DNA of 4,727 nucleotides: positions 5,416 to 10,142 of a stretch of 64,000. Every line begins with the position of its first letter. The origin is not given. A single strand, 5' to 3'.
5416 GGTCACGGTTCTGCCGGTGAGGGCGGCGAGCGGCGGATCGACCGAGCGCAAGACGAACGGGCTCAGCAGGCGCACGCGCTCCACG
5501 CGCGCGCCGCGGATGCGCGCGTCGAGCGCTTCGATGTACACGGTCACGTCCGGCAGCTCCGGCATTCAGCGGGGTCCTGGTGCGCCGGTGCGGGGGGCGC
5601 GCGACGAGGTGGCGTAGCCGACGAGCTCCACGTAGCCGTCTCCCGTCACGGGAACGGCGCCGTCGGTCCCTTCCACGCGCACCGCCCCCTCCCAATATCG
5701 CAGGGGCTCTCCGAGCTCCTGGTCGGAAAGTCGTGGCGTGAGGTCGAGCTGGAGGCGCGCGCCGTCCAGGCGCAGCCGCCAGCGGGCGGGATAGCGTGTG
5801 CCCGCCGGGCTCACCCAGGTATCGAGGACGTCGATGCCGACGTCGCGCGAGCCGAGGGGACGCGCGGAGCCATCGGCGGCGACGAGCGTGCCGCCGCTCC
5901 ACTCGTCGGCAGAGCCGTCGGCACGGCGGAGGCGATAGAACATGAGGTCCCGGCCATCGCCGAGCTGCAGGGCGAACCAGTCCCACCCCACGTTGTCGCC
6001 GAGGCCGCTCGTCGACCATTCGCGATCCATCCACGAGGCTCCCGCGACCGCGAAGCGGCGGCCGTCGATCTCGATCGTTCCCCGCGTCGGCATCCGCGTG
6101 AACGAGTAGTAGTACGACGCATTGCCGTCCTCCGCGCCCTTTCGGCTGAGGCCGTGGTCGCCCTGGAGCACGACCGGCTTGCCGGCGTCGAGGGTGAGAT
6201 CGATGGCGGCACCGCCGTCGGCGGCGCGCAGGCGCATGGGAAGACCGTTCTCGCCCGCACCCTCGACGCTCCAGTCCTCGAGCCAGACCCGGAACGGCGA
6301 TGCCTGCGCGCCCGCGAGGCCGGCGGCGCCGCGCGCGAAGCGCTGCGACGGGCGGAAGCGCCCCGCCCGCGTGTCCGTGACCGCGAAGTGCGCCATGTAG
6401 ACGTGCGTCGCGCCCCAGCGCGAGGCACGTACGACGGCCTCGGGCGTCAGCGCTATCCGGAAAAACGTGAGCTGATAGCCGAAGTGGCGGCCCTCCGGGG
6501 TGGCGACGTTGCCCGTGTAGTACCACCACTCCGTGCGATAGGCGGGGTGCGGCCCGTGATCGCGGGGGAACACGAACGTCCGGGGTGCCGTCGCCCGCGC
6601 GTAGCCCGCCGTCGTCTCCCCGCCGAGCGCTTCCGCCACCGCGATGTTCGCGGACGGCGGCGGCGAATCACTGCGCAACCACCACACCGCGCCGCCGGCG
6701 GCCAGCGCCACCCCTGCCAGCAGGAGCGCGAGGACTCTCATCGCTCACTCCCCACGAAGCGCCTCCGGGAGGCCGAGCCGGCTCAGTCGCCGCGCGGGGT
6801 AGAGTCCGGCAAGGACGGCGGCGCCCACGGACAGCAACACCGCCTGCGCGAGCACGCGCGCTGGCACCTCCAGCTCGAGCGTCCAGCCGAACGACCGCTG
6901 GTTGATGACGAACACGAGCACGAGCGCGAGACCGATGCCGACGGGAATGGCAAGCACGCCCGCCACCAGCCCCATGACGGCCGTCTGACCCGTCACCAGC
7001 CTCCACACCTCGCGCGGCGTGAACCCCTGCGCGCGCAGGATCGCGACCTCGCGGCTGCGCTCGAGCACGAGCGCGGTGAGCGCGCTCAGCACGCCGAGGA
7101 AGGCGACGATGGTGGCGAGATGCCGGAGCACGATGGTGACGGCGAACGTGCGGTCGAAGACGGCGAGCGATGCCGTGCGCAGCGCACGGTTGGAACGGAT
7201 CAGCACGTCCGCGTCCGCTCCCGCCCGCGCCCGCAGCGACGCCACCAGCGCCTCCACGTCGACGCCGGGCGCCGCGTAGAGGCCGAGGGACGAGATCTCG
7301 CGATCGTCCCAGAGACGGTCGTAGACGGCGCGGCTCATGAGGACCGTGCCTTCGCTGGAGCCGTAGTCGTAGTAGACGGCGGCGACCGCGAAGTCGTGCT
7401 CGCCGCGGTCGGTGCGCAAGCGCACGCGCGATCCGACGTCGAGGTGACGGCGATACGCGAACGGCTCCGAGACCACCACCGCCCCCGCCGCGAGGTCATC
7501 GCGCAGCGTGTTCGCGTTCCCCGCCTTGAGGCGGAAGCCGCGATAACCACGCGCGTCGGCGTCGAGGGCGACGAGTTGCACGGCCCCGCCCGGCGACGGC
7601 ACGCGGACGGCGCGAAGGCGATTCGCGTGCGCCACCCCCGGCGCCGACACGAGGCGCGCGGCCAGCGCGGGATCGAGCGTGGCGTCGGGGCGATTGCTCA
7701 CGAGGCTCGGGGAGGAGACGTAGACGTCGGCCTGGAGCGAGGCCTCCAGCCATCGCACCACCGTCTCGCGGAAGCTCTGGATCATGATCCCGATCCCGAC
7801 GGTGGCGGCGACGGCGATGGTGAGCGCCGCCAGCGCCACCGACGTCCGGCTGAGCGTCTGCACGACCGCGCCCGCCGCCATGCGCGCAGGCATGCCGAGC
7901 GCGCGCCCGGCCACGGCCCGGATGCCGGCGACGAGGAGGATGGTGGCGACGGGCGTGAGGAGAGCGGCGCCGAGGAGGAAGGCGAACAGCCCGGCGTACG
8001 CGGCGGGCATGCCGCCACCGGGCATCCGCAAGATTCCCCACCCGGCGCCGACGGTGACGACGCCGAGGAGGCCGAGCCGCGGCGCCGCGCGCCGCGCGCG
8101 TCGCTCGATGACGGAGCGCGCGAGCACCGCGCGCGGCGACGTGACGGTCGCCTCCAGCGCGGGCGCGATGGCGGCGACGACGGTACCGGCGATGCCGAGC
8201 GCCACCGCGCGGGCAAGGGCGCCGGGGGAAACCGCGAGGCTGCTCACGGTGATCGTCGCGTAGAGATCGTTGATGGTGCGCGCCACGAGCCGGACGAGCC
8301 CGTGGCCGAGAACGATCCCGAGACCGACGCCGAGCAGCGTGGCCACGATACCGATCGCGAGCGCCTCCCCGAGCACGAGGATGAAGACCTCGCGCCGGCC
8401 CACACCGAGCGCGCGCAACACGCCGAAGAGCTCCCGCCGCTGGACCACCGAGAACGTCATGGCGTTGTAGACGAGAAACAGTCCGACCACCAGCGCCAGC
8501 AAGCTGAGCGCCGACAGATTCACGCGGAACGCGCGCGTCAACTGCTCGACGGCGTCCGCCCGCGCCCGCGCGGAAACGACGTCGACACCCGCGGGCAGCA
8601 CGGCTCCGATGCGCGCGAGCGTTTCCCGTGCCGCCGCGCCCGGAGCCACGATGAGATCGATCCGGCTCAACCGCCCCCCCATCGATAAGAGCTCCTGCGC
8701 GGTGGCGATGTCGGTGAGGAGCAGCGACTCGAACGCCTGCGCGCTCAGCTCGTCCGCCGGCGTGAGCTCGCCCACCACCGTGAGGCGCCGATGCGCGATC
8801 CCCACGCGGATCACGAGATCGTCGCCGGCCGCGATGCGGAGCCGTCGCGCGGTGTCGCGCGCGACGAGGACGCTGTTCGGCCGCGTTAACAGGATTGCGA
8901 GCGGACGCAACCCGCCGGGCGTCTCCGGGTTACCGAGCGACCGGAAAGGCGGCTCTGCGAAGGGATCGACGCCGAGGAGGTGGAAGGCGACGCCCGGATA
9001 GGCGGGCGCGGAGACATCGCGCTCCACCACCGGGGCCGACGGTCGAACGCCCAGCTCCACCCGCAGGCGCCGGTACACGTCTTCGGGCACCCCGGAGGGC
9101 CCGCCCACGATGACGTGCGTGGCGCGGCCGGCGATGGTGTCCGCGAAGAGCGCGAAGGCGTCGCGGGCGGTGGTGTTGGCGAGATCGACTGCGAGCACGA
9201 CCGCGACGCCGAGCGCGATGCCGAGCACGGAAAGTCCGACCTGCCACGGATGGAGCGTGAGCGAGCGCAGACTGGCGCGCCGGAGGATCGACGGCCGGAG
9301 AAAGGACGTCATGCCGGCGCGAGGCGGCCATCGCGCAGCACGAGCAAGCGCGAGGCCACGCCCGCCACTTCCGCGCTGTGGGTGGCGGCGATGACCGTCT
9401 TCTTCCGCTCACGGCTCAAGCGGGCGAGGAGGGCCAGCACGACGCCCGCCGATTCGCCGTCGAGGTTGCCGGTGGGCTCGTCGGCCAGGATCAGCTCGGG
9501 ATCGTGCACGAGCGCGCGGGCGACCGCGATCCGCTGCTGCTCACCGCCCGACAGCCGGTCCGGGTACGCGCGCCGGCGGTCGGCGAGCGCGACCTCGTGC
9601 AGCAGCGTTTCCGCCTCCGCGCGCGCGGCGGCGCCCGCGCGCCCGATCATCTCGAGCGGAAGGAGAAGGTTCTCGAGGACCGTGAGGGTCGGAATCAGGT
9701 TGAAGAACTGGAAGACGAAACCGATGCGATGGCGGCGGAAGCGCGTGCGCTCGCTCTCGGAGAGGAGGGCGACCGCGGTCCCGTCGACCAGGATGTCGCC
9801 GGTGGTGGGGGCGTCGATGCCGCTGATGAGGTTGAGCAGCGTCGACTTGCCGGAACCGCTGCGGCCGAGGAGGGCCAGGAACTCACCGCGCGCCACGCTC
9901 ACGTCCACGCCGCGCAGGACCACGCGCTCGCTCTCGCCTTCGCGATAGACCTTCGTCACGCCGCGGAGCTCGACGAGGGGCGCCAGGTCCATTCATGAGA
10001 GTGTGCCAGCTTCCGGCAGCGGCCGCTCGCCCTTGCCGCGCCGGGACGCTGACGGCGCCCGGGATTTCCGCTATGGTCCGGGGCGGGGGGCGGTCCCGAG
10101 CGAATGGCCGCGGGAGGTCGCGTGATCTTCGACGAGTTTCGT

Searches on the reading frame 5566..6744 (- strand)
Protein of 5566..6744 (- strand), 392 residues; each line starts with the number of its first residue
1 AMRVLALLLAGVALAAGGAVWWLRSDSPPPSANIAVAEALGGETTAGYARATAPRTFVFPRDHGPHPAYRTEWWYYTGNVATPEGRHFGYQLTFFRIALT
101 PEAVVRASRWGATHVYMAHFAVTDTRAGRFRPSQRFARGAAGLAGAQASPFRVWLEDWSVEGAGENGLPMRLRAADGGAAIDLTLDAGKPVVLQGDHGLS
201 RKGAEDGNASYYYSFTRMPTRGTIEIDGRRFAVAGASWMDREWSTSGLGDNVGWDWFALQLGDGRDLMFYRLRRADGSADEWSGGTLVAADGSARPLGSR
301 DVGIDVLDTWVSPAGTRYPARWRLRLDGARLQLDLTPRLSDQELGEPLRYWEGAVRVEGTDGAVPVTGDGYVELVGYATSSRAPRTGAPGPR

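Call 18: search_protein_families(library=pfam, proteins=[window:5566-6744:-], max_evalue=0.001)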
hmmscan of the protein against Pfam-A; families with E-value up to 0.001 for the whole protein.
window:5566-6744:- (392 aa): 3 families
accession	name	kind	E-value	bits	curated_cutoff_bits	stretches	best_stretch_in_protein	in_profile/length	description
PF07143.17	CrtC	-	1.4e-65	221.5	22.5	1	71-245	1-168/168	CrtC N-terminal lipocalin domain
PF17186.10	Lipocalin_9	-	2.2e-39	135.1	26.2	1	250-377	4-131/131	Lipocalin-like domain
PF23212.2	DUF7064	-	3.7e-05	24.5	24.7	1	254-318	7-69/126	Domain of unknown function (DUF7064)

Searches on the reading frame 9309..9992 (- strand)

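Call 18: search_protein_families(library=pfam, proteins=[window:9309-9992:-], max_evalue=0.001)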
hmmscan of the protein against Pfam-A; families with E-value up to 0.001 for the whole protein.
window:9309-9992:- (227 aa): 4 families
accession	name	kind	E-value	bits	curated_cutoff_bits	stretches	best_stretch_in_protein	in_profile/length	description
PF00005.33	ABC_tran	-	2.5e-36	125.7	25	1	26-174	1-136/137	ABC transporter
PF13304.12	AAA_21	-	0.00018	22.1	27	0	39-95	2-61/304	AAA domain, putative AbiEii toxin, Type IV TA system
PF13555.12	AAA_29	-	0.00054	20.1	27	0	29-53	15-39/61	P-loop containing region of AAA domain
PF03193.22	RsgA_GTPase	-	0.00058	20.2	30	1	35-67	105-137/174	RsgA GTPase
